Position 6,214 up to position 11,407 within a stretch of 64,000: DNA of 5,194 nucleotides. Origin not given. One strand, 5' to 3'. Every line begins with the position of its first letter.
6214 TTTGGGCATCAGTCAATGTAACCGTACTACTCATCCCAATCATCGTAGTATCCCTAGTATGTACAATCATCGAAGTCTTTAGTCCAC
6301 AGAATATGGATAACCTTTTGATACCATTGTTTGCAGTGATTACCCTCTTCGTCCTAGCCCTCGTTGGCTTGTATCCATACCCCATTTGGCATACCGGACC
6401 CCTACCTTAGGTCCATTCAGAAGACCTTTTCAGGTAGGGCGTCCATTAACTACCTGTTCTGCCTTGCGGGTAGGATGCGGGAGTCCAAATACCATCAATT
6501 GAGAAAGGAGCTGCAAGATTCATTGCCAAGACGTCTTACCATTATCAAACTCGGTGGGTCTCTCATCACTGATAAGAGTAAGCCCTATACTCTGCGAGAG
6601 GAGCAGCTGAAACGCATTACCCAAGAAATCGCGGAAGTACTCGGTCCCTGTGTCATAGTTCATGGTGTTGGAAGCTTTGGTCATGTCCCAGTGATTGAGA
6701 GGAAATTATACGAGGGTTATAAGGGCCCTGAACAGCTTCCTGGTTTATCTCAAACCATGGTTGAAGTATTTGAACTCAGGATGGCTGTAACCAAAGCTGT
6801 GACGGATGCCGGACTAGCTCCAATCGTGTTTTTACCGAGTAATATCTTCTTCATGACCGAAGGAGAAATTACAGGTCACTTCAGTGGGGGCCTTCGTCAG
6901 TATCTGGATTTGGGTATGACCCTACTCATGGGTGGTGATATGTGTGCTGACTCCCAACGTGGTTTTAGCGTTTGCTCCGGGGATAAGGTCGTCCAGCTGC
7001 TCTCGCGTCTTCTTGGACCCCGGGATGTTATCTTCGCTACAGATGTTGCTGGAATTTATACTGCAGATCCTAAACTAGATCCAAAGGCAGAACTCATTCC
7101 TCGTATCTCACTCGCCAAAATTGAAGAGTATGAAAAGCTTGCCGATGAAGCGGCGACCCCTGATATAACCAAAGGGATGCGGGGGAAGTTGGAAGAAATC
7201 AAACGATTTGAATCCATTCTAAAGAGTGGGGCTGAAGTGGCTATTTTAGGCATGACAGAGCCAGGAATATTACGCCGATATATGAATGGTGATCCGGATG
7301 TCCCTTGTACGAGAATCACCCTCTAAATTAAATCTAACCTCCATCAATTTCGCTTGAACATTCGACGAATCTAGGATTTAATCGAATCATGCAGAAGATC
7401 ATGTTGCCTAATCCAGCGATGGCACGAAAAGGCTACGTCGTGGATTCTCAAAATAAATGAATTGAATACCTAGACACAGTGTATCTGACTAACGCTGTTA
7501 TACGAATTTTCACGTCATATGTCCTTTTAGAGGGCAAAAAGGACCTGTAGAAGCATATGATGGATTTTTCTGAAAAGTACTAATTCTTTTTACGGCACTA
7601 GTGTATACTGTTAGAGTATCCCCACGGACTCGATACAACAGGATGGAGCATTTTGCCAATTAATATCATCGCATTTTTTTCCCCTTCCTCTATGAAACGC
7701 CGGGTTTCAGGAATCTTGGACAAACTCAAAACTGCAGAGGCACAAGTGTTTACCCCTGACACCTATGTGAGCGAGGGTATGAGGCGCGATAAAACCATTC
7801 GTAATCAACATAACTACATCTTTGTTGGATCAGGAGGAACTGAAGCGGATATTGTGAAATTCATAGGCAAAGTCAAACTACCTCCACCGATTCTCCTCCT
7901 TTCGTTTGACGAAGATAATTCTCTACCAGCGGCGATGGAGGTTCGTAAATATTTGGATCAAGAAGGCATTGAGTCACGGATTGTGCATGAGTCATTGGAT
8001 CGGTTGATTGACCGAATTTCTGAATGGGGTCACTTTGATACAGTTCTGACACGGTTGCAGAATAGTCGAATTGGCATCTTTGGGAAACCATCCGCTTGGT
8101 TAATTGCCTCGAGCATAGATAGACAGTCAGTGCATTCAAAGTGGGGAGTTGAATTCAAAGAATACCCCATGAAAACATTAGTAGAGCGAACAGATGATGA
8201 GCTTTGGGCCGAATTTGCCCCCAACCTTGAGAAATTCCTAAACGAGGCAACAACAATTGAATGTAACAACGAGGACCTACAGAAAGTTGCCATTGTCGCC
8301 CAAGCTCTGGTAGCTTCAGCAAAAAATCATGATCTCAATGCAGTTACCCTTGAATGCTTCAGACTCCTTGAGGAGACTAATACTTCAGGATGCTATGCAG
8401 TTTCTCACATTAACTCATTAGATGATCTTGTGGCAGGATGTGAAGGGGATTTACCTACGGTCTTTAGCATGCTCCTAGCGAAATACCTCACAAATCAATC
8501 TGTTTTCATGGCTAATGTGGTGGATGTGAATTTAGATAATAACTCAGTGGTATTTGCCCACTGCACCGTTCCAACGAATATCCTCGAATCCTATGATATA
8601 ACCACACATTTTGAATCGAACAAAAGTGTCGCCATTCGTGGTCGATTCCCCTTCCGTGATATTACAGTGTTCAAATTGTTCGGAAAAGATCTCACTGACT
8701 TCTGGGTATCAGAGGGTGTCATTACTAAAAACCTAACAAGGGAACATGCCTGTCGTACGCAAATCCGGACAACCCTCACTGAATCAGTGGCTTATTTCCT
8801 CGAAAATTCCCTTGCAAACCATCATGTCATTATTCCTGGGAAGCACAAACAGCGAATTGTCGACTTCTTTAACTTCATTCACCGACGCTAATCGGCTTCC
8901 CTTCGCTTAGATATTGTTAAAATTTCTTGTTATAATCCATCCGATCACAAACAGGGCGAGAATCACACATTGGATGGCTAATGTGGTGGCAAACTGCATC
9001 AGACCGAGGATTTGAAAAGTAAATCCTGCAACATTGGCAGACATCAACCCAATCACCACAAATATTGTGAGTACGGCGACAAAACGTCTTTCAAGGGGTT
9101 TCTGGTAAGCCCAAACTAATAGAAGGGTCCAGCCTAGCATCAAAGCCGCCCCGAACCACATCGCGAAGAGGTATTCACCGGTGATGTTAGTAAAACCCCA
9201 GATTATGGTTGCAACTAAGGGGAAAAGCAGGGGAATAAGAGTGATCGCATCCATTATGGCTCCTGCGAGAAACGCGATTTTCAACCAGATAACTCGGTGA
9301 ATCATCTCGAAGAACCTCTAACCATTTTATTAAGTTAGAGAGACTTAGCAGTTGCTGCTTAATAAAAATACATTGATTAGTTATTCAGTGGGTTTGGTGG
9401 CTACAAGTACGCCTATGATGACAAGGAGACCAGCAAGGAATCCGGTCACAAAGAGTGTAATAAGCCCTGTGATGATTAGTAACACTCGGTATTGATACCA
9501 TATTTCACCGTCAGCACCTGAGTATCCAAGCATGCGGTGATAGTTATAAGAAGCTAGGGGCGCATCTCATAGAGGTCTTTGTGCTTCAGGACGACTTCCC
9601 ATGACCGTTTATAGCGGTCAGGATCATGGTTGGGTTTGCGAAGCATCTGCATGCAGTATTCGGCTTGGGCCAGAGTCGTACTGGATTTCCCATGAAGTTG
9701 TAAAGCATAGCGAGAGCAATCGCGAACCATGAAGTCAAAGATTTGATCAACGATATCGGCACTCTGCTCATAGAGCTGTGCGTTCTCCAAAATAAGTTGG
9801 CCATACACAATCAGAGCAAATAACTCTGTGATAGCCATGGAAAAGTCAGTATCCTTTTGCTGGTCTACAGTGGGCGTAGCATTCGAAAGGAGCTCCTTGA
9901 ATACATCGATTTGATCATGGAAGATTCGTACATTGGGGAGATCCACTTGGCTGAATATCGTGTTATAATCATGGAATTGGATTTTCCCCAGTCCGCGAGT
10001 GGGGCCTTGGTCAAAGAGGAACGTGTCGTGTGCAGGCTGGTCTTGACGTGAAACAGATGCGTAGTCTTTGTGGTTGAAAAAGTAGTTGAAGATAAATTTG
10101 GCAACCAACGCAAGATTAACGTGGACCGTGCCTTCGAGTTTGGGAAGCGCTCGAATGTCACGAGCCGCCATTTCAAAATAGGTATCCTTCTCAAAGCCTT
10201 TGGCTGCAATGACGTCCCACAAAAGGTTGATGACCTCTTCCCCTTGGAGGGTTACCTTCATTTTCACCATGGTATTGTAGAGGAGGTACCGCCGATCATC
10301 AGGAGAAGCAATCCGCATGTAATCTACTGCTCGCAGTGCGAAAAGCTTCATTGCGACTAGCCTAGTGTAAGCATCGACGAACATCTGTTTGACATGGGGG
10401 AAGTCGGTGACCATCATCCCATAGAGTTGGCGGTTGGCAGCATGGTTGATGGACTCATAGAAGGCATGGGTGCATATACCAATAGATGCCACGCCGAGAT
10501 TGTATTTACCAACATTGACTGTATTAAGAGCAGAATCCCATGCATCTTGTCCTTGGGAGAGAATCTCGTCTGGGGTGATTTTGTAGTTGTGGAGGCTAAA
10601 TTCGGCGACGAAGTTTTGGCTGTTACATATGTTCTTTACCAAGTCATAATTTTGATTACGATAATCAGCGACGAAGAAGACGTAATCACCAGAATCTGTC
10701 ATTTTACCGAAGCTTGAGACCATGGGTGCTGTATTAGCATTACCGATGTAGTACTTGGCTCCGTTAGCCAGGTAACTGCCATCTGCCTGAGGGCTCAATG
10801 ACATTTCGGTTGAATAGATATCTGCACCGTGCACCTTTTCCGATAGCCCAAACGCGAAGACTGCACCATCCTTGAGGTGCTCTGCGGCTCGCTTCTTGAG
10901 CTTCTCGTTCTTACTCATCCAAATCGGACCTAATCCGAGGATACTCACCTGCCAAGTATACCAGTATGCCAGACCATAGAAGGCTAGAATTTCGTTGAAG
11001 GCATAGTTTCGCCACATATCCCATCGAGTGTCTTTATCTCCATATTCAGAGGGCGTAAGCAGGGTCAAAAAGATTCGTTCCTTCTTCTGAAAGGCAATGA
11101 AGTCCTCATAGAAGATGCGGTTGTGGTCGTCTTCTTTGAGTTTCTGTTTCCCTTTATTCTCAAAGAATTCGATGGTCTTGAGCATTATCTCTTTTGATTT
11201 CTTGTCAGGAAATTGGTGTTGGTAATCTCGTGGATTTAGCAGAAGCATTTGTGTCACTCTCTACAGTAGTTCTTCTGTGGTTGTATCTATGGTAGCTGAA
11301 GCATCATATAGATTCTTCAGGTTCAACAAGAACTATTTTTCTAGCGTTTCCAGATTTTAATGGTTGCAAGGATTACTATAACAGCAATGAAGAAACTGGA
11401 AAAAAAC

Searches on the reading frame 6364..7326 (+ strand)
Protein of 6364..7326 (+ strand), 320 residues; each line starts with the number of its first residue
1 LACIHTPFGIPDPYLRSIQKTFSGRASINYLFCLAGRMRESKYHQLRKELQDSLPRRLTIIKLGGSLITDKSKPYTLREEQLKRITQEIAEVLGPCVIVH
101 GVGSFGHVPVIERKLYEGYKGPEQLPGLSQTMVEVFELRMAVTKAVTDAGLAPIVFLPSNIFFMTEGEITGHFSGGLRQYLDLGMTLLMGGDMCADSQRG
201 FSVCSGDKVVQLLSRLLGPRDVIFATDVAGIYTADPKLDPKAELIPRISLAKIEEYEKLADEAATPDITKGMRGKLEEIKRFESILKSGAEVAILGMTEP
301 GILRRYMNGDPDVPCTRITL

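Call 48: search_protein_families(library=pfam, proteins=[window:6364-7326:+], max_evalue=0.01)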
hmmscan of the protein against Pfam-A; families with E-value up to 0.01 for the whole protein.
window:6364-7326:+ (320 aa): 1 family
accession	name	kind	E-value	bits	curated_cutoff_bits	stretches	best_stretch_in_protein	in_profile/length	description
PF00696.33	AA_kinase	-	1.4e-29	104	24.9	1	58-279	2-219/234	Amino acid kinase family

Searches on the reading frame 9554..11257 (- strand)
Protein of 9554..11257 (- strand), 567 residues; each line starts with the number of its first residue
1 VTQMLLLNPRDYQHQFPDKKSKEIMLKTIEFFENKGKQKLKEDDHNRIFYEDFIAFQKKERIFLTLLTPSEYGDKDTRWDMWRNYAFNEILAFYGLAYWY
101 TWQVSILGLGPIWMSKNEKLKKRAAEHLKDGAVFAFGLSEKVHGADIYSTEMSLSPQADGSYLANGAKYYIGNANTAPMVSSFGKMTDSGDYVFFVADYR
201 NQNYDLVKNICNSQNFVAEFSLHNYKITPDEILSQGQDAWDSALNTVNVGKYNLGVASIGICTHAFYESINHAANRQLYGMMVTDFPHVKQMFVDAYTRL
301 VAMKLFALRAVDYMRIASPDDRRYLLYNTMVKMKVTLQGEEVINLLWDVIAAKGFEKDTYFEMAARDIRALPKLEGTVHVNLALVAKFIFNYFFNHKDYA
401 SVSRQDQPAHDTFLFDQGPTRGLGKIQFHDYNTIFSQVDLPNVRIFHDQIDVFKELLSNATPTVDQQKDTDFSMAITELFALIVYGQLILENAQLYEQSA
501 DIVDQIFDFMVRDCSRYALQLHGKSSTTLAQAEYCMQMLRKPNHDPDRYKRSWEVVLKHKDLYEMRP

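Call 35: search_protein_families(library=pfam, proteins=[window:9554-11257:-], max_evalue=0.001)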
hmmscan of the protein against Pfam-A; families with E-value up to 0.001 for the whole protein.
window:9554-11257:- (567 aa): 2 families
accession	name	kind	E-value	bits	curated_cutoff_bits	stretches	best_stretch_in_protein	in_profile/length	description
PF00441.29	Acyl-CoA_dh_1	-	1.4e-18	68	22.4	1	240-389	4-149/150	Acyl-CoA dehydrogenase, C-terminal domain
PF02770.24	Acyl-CoA_dh_M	-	3.4e-05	24.4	33.3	1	135-198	1-67/97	Acyl-CoA dehydrogenase, middle domain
